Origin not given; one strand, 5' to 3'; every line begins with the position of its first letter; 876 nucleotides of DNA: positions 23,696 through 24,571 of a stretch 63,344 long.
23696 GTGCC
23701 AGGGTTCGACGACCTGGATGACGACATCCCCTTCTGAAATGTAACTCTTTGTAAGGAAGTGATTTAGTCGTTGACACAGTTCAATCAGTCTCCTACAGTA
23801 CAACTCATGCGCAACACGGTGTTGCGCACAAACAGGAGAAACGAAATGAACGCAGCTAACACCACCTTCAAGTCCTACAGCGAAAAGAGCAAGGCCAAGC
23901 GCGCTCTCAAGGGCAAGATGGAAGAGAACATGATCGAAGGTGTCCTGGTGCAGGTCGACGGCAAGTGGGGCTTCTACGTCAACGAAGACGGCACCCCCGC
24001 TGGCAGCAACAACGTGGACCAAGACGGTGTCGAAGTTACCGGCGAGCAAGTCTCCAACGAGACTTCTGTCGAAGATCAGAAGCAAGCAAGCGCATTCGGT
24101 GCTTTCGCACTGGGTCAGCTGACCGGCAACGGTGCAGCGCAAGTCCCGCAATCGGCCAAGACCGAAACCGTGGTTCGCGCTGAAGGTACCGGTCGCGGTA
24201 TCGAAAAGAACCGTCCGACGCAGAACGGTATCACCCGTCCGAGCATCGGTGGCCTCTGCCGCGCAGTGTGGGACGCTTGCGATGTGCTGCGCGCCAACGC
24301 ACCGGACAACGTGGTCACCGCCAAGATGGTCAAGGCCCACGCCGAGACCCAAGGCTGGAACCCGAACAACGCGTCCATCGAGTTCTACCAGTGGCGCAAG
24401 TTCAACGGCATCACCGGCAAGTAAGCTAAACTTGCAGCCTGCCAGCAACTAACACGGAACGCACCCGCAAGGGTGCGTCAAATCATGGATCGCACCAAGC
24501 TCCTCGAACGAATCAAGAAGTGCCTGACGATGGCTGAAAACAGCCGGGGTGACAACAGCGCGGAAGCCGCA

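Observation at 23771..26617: Paralogous putative DNA-binding proteins with their own promoters, immediately upstream of the modification module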

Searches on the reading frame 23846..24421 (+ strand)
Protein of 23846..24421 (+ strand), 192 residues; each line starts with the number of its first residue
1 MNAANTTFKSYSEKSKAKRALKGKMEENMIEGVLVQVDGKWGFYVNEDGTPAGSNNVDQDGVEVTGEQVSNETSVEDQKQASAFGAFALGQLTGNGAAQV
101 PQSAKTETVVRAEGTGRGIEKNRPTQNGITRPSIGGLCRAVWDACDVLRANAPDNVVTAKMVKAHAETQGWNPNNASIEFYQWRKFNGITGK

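Call 3: search_protein_families(library=pfam, proteins=[window:23846-24421:+], max_evalue=1)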
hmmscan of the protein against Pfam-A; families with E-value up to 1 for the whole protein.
window:23846-24421:+ (192 aa): 0 families

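Call 4: search_protein_families(library=phrogs, proteins=[window:23846-24421:+], max_evalue=1)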
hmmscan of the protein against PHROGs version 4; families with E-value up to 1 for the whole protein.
window:23846-24421:+ (192 aa): 7 families
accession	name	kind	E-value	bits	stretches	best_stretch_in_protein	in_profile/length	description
phrog_21588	-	unknown function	3.6e-32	113.2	1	64-192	49-175/176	-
phrog_17772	-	unknown function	1.4e-14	55.7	1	124-191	92-155/159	-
phrog_11298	-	unknown function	2.9e-12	47.9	1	119-192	176-248/273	-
phrog_18634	-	unknown function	1.9e-10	42.1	1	120-192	87-158/175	-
phrog_22313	-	unknown function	0.0027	18.3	1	126-190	143-203/204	-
phrog_7864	-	unknown function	0.0091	16.7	1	98-188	153-241/242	-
phrog_25850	-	unknown function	0.32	12.3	1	37-70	12-46/91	-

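Call 12: search_solved_structures(query=window:23846-24421:+, max_evalue=10, show_alignments=2)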
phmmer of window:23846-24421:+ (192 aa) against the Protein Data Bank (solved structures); distinct sequences matched with E-value up to 10: 0.

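Call 16: find_homologous_proteins(query=window:23846-24421:+, max_evalue=0.001)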
Query window:23846-24421:+ (192 aa): 435 proteins with E <= 0.001 among 519 candidates; the best 120 are listed.
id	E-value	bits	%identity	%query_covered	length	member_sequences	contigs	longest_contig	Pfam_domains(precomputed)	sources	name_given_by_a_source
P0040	1.5e-122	424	100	100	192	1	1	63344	-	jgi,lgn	-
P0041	4.4e-65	237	66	100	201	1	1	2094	-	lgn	-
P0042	1.1e-63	232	63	100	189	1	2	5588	-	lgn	-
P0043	5.0e-52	194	52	98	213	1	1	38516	-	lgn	-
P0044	2.8e-43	166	45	100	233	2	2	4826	-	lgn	-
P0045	3.6e-43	166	45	100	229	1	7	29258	-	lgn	-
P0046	7.1e-37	145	43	97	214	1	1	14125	-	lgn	-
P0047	1.3e-36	144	42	97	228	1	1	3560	-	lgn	-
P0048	6.7e-36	142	39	97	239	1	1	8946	-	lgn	-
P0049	1.0e-34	138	43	97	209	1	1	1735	-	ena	-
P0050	7.6e-34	135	42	97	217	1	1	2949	-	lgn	-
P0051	2.8e-33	133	41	97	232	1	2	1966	-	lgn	-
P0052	3.3e-33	133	39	98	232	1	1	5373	-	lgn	-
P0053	3.8e-33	133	43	97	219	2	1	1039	-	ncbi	-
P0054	5.2e-33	132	39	97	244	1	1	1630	-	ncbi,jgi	jgi:hypothetical protein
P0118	1.6e-27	115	73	40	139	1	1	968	PF07498.19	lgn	-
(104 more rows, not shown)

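Call 29: search_protein_families(library=ncbifam, proteins=[window:23846-24421:+], max_evalue=1)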
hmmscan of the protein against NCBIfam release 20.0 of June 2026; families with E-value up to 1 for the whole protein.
window:23846-24421:+ (192 aa): 1 family
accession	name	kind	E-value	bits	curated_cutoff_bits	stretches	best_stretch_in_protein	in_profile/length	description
NF047669.1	LIC13354_fam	subfamily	0.056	13.7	130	1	28-89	23-82/174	LIC13354 family exoprotein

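Call 30: predict_structure(alignment_id=A1)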
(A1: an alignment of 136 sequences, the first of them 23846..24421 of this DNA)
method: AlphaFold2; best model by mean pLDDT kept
length: 192 residues; sequences in the alignment: 136
mean_pLDDT: 76.3   pTM: 0.43
mean pLDDT of the five models: 76.3, 76.2, 75.6, 75.3, 75.1
residues with pLDDT >= 90: 86; 70-90: 36; 50-70: 28; < 50: 42
segments of 3 or more residues with pLDDT < 50: 56-79, 96-99, 102-108
pLDDT, mean of each block of 10 residues (from residue 1): 73 92 85 90 88 58 43 43 53 50 46 61 94 93 97 92 97 97 96 77
secondary structure, 60 per line:
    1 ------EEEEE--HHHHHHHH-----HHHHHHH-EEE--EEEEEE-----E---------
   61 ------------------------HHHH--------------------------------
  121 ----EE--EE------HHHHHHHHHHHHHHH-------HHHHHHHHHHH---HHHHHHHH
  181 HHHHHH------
elements in order: E7-11 H14-21 H27-33 E35-37 E40-45 H85-88 H137-151 H159-169 H173-186

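Call 33: fold_search(model_id=the predicted structure, library=pdb)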
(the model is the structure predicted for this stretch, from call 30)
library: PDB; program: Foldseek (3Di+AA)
matches with E <= 10: 31; with E <= 0.001: 0
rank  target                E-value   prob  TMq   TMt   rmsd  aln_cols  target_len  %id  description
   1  2rem_C                2.3e+00  0.15  0.17  0.17   9.0        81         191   15  Crystal Structure of oxidoreductase DsbA from Xylella fastidiosa (released 2008-10-07)
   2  7sc2                  3.1e+00  0.09  0.16  0.24   9.6        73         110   16  CRYSTAL STRUCTURE OF THE N-DOMAIN OF CARDIAC MUSCLE TROPONIN C TETHERED TO THE SWITCH REGION OF CARDIAC MUSCLE TROPONIN  (released 2021-12-01)
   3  8ptk_P                3.3e+00  0.04  0.15  0.09  34.0       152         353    9  Composite structure of Dynein-Dynactin-JIP3-LIS1 (released 2024-03-27)
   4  6pxz_B                3.5e+00  0.08  0.15  0.24   6.2        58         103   14  Crystal Structure of mouse Serum Amyloid A3 (SAA3) in the trimeric form (released 2019-08-28)
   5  8hjb_A                4.4e+00  0.16  0.19  0.19   3.0        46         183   17  Crystal structure of Pseudomonas aeruginosa PvrA with coenzyme A (released 2023-02-08)
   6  1zlj_A                5.3e+00  0.13  0.20  0.46   4.6        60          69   12  Crystal Structure of the Mycobacterium tuberculosis Hypoxic Response Regulator DosR C-terminal Domain (released 2006-01-31)
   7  8da5_A                5.6e+00  0.06  0.12  0.34   9.9        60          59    8  Coevolved affibody-Z domain pair LL1.c4 (released 2023-07-26)
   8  8cli_A                6.3e+00  0.16  0.22  0.09   3.1        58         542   16  TFIIIC TauB-DNA monomer (released 2023-06-21)
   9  1flp                  6.3e+00  0.06  0.15  0.19   5.7        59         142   12  STRUCTURE OF THE SULFIDE-REACTIVE HEMOGLOBIN FROM THE CLAM LUCINA PECTINATA: CRYSTALLOGRAPHIC ANALYSIS AT 1.5 ANGSTROMS  (released 1994-07-31)
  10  4b8x_B                7.1e+00  0.15  0.20  0.26   2.5        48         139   12  Near atomic resolution crystal structure of Sco5413, a MarR family transcriptional regulator from Streptomyces coelico (released 2012-10-17)
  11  7x9s_F                7.1e+00  0.13  0.17  0.23   4.8        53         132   19  Crystal structure of a complex between the antirepressor GmaR and the transcriptional repressor MogR (released 2022-11-23)
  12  1mzb                  7.1e+00  0.11  0.18  0.25   3.6        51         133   12  Ferric uptake regulator (released 2003-10-07)
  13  5hy7_C                7.6e+00  0.07  0.13  0.39   8.1        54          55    7  SF3B10-SF3B130 from Chaetomium thermophilum (released 2016-10-26)
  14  5dfn_A                8.0e+00  0.14  0.26  0.29   4.6        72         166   14  Structure of Tetrahymena Telomerase P45 C-terminal domain (released 2015-10-28)
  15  2z43_B                8.0e+00  0.10  0.17  0.12   3.6        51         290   12  Structure of a twinned crystal of RadA (released 2007-11-13)
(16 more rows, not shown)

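Call 54: fold_search(model_id=the predicted structure, library=viral)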
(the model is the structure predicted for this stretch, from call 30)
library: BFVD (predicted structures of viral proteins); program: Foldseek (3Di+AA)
matches with E <= 10: 124; with E <= 0.001: 9
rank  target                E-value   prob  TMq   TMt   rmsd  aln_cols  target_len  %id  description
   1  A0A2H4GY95            1.4e-09  1.00  0.39  0.44  20.6       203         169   32  Uncharacterized protein [Pseudomonas phage JG054]
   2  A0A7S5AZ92            5.2e-09  1.00  0.38  0.33  23.1       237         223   26  Uncharacterized protein [Pseudomonas phage Iggy]
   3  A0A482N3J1            1.2e-07  1.00  0.36  0.44  14.7       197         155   24  (no name in the UniProt tables at hand)
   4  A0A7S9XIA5            6.4e-07  1.00  0.34  0.31  21.6       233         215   21  Uncharacterized protein [Providencia phage PSTCR7]
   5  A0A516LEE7            1.0e-05  1.00  0.35  0.35  12.7       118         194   34  (no name in the UniProt tables at hand)
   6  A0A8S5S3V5            2.5e-04  1.00  0.31  0.22   2.4        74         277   39  Uncharacterized protein [Siphoviridae sp. ctJ7x27]
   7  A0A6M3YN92            2.8e-04  1.00  0.35  0.29   1.3        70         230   38  Transcriptional activator [Alteromonas phage vB_AcoS-R7M]
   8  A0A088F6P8            5.5e-04  1.00  0.34  0.49  16.6       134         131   19  (no name in the UniProt tables at hand)
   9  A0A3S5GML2            9.4e-04  1.00  0.34  0.25   1.9        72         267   30  (no name in the UniProt tables at hand)
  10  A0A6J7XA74            1.2e-03  1.00  0.33  0.44  15.1        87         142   25  Uncharacterized protein [uncultured Caudovirales phage]
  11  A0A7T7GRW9            1.7e-03  1.00  0.31  0.30  13.4       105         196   23  (no name in the UniProt tables at hand)
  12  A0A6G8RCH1            4.3e-03  1.00  0.33  0.35  11.7       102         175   18  Uncharacterized protein [Salmonella phage triss]
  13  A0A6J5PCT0            4.5e-03  1.00  0.33  0.38   2.3        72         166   28  Uncharacterized protein [uncultured Caudovirales phage]
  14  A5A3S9                8.2e-02  0.99  0.31  0.26  12.3        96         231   19  (no name in the UniProt tables at hand)
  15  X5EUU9                1.2e+00  0.03  0.10  0.10  24.8       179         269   14  Gp3 [Sclerotinia sclerotiorum negative-stranded RNA virus 1]
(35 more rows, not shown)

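Call 93: search_protein_families(library=padloc, proteins=[window:23846-24421:+], max_evalue=1)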
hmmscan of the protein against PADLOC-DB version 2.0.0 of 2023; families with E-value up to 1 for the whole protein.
window:23846-24421:+ (192 aa): 0 families
